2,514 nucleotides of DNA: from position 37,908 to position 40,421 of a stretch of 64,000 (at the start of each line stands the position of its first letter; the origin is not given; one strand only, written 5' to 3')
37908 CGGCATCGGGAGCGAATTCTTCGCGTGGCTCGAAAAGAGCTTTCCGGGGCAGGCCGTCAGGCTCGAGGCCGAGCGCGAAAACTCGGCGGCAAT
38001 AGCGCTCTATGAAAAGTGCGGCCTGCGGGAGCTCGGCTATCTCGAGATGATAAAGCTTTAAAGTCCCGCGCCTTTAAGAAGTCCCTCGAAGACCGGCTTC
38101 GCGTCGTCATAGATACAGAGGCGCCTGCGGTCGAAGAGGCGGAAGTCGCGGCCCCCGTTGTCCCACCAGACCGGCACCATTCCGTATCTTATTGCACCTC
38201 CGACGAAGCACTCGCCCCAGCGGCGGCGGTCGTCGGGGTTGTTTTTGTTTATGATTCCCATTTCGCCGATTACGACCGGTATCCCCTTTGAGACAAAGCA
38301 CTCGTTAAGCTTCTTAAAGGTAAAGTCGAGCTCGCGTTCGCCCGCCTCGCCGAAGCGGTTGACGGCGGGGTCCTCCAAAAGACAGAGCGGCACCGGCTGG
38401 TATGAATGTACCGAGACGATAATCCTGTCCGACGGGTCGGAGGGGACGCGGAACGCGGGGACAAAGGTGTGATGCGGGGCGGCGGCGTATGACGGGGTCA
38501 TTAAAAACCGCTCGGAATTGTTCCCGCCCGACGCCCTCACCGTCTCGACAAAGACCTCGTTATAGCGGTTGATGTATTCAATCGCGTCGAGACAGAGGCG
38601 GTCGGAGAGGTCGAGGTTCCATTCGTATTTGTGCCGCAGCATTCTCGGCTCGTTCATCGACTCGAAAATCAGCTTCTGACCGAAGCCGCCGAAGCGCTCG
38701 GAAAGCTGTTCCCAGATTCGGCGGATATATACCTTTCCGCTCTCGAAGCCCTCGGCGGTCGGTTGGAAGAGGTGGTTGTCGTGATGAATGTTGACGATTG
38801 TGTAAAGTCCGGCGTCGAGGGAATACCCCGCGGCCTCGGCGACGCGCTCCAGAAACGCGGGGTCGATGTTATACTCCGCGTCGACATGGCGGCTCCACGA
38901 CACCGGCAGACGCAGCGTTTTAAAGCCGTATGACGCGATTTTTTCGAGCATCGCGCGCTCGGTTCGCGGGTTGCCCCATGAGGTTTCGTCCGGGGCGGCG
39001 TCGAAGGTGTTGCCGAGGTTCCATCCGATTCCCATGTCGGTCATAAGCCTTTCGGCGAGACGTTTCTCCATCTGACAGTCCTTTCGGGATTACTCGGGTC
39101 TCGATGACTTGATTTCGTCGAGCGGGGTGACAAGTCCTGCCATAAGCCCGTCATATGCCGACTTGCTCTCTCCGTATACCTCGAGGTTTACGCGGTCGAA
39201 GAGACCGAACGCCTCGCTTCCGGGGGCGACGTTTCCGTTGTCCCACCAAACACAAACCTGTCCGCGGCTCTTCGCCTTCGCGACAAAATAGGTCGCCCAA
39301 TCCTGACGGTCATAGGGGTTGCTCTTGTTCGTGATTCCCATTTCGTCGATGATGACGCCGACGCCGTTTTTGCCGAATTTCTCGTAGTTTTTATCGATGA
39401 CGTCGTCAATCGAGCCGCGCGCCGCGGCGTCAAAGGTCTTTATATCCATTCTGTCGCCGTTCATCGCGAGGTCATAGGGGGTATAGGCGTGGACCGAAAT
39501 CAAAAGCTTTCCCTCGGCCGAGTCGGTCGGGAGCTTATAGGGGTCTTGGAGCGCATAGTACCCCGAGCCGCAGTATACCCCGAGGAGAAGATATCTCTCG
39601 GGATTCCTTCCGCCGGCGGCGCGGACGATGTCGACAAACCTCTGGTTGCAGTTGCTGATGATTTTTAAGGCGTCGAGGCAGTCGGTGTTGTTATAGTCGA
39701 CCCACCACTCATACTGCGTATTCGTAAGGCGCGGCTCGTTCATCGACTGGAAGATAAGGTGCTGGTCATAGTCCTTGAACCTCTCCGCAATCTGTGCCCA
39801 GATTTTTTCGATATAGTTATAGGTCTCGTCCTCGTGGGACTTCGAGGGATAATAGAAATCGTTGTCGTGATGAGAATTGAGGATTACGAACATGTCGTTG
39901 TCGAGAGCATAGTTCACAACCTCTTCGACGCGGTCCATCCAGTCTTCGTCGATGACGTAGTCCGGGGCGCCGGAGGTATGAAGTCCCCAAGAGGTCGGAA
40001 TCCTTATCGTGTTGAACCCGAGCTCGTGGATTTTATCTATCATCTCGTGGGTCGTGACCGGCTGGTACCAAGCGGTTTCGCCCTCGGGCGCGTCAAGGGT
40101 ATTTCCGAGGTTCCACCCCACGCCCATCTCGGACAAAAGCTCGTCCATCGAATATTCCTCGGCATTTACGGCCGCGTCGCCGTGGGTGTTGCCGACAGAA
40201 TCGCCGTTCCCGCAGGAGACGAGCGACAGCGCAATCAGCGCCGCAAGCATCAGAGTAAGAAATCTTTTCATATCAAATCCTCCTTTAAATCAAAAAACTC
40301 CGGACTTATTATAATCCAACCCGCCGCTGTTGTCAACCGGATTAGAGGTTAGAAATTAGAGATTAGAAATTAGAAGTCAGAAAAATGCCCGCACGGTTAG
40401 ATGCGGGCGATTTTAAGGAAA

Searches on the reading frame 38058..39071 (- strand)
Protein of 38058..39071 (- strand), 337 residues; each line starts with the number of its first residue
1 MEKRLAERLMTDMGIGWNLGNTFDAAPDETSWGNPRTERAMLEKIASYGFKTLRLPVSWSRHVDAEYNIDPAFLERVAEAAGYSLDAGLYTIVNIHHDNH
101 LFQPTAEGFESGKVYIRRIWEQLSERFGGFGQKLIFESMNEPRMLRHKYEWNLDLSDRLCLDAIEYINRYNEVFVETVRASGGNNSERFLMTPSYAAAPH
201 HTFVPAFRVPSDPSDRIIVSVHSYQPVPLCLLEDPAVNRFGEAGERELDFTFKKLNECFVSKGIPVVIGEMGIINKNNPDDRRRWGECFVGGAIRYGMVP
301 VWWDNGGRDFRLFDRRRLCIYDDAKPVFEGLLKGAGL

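Call 11: search_protein_families(library=pfam, proteins=[window:38058-39071:-], max_evalue=0.001)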
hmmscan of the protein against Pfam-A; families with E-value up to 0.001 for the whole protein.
window:38058-39071:- (337 aa): 1 family
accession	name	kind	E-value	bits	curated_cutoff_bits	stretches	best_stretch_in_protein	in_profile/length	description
PF00150.24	Cellulase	-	1.7e-50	172.5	23.5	1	27-307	12-270/272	Cellulase (glycosyl hydrolase family 5)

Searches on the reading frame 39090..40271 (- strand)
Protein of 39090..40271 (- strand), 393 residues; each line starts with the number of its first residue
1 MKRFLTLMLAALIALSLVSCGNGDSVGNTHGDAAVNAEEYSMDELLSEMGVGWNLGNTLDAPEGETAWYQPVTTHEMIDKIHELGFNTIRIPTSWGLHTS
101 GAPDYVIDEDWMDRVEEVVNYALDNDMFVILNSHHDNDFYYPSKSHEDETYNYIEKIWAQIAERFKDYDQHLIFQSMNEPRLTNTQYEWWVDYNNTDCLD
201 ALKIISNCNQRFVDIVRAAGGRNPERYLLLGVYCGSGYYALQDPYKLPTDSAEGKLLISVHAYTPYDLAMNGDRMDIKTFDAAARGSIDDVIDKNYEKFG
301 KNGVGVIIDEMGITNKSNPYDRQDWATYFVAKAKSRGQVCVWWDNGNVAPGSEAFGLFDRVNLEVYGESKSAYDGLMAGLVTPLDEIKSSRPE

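Call 11: search_protein_families(library=pfam, proteins=[window:39090-40271:-], max_evalue=0.001)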
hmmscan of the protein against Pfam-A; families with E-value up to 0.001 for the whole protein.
window:39090-40271:- (393 aa): 1 family
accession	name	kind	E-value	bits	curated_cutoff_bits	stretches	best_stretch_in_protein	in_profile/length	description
PF00150.24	Cellulase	-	1.4e-62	212.1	23.5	1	62-347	11-270/272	Cellulase (glycosyl hydrolase family 5)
